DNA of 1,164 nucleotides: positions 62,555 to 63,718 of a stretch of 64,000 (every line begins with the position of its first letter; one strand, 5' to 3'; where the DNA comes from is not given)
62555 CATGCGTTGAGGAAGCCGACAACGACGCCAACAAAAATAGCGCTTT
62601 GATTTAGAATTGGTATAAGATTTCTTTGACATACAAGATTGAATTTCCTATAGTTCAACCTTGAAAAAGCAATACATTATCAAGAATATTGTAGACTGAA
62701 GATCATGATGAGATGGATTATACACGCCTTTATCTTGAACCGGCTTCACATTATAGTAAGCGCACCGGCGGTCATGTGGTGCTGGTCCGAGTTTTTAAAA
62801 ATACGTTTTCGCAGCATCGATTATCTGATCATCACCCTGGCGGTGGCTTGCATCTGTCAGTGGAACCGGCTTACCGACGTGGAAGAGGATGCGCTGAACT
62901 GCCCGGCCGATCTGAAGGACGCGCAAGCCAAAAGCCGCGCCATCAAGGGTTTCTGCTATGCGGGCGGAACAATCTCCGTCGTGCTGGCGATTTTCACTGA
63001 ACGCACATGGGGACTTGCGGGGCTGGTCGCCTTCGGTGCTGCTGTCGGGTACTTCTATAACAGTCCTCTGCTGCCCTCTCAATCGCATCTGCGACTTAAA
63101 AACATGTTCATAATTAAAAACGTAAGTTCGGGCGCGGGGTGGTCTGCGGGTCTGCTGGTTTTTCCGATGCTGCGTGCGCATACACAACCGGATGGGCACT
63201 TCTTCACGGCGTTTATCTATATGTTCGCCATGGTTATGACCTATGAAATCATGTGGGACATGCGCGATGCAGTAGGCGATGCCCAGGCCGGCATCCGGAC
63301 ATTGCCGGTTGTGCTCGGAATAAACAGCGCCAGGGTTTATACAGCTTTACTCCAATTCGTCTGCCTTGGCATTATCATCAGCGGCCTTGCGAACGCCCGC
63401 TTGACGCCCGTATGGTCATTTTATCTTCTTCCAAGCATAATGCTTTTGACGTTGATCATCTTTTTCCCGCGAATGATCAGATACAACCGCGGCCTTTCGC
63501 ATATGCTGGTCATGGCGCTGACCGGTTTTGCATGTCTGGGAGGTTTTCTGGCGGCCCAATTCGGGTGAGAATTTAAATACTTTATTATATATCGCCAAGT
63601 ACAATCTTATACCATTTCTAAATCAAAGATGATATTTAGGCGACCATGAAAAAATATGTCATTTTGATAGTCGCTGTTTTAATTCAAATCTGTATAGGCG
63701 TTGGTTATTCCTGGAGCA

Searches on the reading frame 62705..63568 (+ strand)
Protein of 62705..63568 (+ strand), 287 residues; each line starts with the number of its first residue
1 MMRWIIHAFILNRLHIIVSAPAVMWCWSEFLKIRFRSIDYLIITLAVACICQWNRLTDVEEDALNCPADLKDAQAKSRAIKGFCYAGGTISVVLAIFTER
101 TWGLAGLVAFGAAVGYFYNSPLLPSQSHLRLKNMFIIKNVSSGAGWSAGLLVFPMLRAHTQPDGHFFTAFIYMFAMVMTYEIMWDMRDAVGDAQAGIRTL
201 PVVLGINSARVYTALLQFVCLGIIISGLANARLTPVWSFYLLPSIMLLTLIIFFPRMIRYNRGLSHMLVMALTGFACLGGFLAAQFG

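Call 71: find_encoding_contigs(protein=window:62705-63568:+, flank=10000, max_places=1)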
Protein window:62705-63568:+ (287 aa): 3 contigs read that carry it; 1 place shown.
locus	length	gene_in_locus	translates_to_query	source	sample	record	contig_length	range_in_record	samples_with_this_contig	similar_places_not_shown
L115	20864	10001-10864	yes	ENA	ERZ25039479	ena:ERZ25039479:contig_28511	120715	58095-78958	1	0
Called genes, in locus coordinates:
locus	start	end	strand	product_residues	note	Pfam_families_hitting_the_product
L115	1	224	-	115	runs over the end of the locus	PF00108:Thiolase_N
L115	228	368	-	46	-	-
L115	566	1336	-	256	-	PF00368:HMG-CoA_red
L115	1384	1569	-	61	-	-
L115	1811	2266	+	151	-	PF01643:Acyl-ACP_TE, PF20791:Acyl-ACP_TE_C (weak), PF13279:4HBT_2, PF03061:4HBT (weak)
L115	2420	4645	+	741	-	PF13646:HEAT_2 (weak)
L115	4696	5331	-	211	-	PF02581:TMP-TENI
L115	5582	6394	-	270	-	PF01256:Carb_kinase, PF02110:HK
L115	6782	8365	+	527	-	PF00089:Trypsin, PF13365:Trypsin_2, PF17815:PDZ_3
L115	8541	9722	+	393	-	PF13424:TPR_12 (faint), PF07719:TPR_2 (faint), PF13414:TPR_11 (faint), PF13428:TPR_14 (faint), PF21033:RMD1-3 (weak), PF00515:TPR_1 (faint), PF13181:TPR_8 (faint), PF13431:TPR_17 (faint)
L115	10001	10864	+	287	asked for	PF01040:UbiA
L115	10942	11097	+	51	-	-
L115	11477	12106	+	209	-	PF07690:MFS_1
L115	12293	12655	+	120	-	-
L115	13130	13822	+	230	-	PF00989:PAS (weak), PF13188:PAS_8 (weak)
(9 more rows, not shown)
